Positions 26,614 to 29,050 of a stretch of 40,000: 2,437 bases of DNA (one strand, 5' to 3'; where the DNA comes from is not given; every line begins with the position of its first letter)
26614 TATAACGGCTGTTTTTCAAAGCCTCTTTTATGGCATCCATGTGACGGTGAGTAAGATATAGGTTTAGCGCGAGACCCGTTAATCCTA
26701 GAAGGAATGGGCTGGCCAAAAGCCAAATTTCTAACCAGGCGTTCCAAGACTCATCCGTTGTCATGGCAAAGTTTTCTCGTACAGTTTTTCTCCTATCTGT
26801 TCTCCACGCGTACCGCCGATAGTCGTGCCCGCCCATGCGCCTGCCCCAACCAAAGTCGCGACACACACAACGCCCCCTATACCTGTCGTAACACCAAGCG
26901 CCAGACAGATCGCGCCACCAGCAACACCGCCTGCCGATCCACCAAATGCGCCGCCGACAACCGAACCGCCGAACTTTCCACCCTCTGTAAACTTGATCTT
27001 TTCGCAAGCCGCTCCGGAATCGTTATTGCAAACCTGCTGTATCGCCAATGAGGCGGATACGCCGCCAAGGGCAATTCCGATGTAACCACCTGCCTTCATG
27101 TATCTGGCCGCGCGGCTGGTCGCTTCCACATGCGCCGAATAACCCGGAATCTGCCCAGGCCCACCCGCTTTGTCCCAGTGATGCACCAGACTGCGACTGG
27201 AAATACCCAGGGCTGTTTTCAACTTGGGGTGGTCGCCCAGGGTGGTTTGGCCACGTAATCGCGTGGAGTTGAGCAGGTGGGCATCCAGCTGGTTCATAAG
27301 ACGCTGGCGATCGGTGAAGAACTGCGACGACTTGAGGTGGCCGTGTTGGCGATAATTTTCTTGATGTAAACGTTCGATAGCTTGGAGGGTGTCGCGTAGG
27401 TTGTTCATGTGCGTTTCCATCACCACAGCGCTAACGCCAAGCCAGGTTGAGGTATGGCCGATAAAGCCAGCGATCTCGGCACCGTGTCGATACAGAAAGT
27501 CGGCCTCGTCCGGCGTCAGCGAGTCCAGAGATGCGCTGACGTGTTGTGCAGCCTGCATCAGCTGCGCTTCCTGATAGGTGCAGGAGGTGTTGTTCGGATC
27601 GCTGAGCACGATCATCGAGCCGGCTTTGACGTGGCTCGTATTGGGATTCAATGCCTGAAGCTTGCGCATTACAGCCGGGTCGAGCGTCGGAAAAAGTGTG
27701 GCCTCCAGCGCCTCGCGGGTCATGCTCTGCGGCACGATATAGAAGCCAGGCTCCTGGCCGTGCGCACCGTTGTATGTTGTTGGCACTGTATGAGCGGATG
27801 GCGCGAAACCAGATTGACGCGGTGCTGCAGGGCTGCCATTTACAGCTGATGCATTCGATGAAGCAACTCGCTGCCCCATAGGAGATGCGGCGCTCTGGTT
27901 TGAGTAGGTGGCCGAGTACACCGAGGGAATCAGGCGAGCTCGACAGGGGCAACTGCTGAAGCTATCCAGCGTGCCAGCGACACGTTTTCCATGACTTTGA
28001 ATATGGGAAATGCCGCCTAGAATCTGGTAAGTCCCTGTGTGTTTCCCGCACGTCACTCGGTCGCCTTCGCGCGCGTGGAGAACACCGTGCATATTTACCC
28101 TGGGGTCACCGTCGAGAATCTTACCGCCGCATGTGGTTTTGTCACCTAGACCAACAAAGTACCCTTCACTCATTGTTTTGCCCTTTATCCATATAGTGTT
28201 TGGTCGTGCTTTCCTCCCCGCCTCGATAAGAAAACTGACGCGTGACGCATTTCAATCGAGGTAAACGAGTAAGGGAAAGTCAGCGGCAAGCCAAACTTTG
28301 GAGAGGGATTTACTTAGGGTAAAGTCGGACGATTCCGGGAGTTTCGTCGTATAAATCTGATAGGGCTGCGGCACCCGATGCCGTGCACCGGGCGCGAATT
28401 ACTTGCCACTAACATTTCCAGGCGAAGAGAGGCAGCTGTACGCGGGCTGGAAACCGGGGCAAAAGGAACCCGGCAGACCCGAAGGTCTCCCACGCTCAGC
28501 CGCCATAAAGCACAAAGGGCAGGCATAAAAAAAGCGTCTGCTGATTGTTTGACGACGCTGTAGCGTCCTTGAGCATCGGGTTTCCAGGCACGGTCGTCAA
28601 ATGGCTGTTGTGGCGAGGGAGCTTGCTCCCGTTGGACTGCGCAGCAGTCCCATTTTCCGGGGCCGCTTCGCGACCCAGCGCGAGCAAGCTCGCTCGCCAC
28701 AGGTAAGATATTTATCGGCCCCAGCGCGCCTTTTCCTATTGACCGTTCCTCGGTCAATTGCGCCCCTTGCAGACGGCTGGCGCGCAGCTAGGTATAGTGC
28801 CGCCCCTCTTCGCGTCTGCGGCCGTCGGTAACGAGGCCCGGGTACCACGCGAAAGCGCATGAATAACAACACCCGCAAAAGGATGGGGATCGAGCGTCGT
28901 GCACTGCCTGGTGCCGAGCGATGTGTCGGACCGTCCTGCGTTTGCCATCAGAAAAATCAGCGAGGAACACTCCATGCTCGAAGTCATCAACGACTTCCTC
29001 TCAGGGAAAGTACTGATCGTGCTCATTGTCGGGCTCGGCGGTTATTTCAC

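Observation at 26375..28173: Orphan PAAR / glycine-zipper toxin translationally coupled to a 3-TM immunity-like protein, in an AT-shifted, REP-bracketed pocket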

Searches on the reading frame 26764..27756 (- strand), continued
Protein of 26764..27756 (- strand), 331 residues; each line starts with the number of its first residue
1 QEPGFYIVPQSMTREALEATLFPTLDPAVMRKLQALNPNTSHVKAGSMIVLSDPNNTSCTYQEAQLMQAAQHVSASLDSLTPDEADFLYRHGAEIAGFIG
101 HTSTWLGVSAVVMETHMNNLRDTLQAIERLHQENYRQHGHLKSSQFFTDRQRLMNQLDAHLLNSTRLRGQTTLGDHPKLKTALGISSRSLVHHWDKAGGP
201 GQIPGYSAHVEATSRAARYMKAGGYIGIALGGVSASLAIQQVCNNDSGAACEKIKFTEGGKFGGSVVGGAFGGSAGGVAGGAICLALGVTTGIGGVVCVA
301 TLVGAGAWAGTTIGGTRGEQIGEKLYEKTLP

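Call 102: fold_search(model_id=the predicted structure, library=viral)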
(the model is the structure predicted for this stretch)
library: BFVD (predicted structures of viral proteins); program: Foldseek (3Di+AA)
matches with E <= 10: 121; with E <= 0.001: 0
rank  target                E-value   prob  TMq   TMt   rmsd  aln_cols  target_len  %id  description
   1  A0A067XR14            1.9e-01  0.82  0.25  0.16  20.6       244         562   16  (no name in the UniProt tables at hand)
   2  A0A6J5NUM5            6.0e-01  0.98  0.21  0.65   3.6        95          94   29  Uncharacterized protein [uncultured Caudovirales phage]
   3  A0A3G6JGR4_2          6.0e-01  0.18  0.20  0.06  31.9       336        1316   15  Uncharacterized protein [Lactobacillus phage ViSo-2018a]
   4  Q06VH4                1.1e+00  0.11  0.12  0.13  16.1       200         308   20  (no name in the UniProt tables at hand)
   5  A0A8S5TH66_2          1.3e+00  0.05  0.14  0.07  36.3       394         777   13  Tail tape measure [Siphoviridae sp. ctTfn5]
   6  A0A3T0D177            1.3e+00  0.05  0.12  0.09  27.0       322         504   15  Uncharacterized protein [Gaeumannomyces tritici fusarivirus 1]
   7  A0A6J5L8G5            1.5e+00  0.05  0.10  0.07  19.8       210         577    8  Uncharacterized protein [uncultured Caudovirales phage]
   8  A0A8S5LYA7            1.7e+00  0.20  0.17  0.32  19.1       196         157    7  Nucleoside triphosphate pyrophosphohydrolase [Siphoviridae sp. ctXPH7]
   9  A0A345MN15            1.7e+00  0.20  0.15  0.08  11.4       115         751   18  (no name in the UniProt tables at hand)
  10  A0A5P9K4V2            1.7e+00  0.12  0.17  0.12  15.2       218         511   11  ORF1A (Fragment) [Serpentovirinae sp.]
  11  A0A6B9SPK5            1.7e+00  0.07  0.15  0.13  19.5       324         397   13  (no name in the UniProt tables at hand)
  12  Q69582                1.8e+00  0.20  0.16  0.30  21.3       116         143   20  Uncharacterized protein [Human betaherpesvirus 6A]
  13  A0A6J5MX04            1.9e+00  0.03  0.13  0.11  35.2       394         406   16  Intramolecular chaperone auto-processing domain containing protein [uncultured Caudovirales phage]
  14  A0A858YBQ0            2.0e+00  0.13  0.18  0.13  31.2       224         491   12  Uncharacterized protein [Botrytis cinerea fusarivirus 6]
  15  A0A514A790            2.2e+00  0.15  0.14  0.27  13.1       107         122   15  (no name in the UniProt tables at hand)
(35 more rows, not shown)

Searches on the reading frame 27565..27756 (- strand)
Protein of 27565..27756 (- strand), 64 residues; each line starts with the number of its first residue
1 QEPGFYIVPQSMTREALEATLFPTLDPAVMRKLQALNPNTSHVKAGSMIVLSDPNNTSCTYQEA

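Call 100: search_solved_structures(query=A6, max_evalue=10, show_alignments=2)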
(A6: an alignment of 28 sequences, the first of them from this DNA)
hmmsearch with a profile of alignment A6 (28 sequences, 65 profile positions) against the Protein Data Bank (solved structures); distinct sequences matched with E-value up to 10: 2.
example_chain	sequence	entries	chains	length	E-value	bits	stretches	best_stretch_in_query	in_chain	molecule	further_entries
2lr8_A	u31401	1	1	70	0.21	14.5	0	38-52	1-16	CASP8-associated protein 2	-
1y0n_A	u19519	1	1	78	0.22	14.4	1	44-61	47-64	Hypothetical UPF0270 protein PA3463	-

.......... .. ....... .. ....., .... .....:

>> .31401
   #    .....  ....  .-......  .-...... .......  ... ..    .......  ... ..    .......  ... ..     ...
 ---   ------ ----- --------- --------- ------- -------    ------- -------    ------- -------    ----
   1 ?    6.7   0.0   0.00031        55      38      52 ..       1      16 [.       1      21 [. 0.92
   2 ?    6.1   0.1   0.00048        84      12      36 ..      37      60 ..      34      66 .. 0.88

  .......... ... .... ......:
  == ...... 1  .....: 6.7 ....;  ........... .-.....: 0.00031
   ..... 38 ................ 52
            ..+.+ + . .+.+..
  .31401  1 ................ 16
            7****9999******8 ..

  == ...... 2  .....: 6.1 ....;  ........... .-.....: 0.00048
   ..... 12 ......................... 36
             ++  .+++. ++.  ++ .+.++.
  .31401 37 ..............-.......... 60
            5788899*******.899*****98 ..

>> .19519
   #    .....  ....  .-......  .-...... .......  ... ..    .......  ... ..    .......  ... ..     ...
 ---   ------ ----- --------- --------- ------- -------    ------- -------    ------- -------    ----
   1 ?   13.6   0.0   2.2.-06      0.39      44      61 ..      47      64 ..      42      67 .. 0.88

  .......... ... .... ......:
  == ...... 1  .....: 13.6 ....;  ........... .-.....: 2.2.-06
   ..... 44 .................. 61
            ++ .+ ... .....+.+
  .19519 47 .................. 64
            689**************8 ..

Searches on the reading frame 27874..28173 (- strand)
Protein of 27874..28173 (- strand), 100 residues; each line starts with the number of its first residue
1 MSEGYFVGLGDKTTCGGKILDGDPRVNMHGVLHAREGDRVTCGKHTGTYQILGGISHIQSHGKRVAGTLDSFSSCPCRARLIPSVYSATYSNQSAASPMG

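Call 89: search_solved_structures(query=window:27874-28173:-, max_evalue=10, show_alignments=1)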
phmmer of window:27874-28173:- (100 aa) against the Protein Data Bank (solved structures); distinct sequences matched with E-value up to 10: 0.

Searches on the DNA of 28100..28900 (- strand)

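Call 33: search_rna_families(source=window, start=28100, end=28900, threshold=evalue, max_evalue=0.1, show_alignments=2)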
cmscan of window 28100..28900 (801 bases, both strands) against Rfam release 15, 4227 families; matches with E-value up to 0.1: 1.
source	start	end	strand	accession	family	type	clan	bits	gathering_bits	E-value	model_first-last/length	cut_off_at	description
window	28425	28510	-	RF01695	C4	Gene; antisense;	CL00128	69.7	45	2.1e-13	1-87/87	no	C4 antisense RNA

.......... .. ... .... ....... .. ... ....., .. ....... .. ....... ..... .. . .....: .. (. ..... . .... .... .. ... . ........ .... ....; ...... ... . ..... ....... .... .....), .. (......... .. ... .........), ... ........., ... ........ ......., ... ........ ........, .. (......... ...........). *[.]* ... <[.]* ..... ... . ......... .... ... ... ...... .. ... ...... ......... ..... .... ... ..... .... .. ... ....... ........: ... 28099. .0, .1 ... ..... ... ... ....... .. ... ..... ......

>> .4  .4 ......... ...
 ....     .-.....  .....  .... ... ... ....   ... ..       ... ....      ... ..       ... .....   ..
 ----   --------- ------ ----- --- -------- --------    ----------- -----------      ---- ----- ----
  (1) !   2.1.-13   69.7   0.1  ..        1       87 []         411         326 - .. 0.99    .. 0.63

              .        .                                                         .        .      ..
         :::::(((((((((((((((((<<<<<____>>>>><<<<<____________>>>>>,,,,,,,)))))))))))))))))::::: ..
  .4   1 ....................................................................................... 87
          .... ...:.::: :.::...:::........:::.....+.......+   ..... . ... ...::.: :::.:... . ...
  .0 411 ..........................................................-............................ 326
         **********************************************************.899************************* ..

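Call 46: build_rna_model(alignment_id=A5, structure=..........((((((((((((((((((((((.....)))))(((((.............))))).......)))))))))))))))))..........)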
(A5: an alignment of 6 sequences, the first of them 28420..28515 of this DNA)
Model R1 built from alignment A5 (6 sequences, 99 columns); structure: as given.
model positions 90; base pairs 27; branch points 1; effective number of sequences 1.3; information 0.633 bits per position. Calibrated on 0.2 Mb of random sequence (short: E-values are rough).
structure used (alignment columns):
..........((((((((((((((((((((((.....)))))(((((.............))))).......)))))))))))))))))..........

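Call 48: search_with_rna_model(model_id=R1, sources=[window, L001, L002, L003, L004, L005, L006, L007, L008, L009, L010, L011, L012, L013, L014, L015, L016, L017, L018, L019, L020, L021, L022, L023, L024, L025, L026, L027, L028, L029, L030, L031, L032, L033, L034, L035, L036, L037, L038, L039, L040, L041, L042, L043, L044, L045, L046, L047, L048], max_evalue=1)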
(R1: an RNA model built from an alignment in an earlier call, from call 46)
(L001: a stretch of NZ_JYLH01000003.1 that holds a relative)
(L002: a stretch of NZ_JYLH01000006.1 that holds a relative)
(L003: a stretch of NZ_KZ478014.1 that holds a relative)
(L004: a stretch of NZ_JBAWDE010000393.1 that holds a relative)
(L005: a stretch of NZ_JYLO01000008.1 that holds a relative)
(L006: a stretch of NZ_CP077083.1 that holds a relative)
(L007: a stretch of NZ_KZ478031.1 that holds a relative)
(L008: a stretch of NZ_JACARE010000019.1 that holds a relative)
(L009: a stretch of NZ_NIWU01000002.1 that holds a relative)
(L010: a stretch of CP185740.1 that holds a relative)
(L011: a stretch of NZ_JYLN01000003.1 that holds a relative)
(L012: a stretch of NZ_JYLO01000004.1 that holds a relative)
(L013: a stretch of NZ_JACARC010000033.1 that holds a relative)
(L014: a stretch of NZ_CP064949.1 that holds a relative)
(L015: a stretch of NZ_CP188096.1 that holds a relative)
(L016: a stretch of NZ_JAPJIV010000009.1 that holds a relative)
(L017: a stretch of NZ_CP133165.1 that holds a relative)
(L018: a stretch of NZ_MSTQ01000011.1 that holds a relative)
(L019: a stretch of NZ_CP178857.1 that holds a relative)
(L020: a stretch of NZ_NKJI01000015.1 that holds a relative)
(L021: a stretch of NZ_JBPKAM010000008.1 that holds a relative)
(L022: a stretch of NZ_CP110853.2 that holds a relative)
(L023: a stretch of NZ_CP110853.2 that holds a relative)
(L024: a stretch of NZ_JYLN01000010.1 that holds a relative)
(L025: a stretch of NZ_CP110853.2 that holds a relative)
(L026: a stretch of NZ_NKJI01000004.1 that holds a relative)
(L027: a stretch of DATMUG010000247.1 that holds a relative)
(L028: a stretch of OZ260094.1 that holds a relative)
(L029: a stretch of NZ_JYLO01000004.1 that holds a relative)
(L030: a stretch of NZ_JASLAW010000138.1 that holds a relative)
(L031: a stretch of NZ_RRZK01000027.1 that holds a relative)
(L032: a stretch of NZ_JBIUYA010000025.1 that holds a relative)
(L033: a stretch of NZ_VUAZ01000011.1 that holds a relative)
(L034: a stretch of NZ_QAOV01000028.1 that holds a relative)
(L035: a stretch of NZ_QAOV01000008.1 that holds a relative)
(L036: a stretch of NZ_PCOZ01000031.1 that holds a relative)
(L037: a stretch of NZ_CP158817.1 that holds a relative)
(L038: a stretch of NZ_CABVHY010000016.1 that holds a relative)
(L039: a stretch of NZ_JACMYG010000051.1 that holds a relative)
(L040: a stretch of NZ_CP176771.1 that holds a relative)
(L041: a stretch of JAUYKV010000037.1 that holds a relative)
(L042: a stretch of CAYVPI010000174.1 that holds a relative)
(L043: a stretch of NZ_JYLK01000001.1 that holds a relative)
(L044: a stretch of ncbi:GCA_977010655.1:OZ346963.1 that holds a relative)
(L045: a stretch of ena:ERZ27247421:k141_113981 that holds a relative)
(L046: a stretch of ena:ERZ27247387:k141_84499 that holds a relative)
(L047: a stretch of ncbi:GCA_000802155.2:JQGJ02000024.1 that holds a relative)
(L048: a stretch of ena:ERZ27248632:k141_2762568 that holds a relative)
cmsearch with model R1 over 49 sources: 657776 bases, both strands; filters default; matches with E-value up to 1: 21.
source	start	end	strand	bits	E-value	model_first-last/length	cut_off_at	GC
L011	5337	5426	+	109.6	3e-24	1-90/90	no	0.62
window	28426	28515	-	103.6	9.6e-23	1-90/90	no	0.62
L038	5366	5457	-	96.1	7e-21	1-90/90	no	0.66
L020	4965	5055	-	93.3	3.6e-20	1-90/90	no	0.62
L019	3015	3105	-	91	1.3e-19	1-90/90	no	0.65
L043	5421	5508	+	90.4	1.9e-19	1-90/90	no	0.59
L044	1270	1361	-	83.6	9.3e-18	1-90/90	no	0.64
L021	4692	4783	+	77.8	2.6e-16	1-90/90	no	0.7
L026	4702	4790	+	76.7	5e-16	1-90/90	no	0.66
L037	4758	4849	+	75.9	8.1e-16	1-90/90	no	0.62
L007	2693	2781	-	65.6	3e-13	1-90/90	no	0.62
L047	7269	7366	+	65.1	3.9e-13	1-90/90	no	0.57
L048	2894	2991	+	65.1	3.9e-13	1-90/90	no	0.57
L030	5490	5577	-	60.7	5e-12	1-90/90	no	0.64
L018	4656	4747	+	56.9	4.5e-11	1-90/90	no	0.63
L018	4662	4753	-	24.2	0.0066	1-90/90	no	0.61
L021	4698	4789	-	24.1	0.0071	1-90/90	no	0.67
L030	5484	5571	+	17.2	0.39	1-90/90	no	0.62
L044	1264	1355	+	17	0.43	1-90/90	no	0.63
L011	5343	5432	-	16.2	0.7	1-90/90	no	0.63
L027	8931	9020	+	15.7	0.9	1-90/90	no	0.68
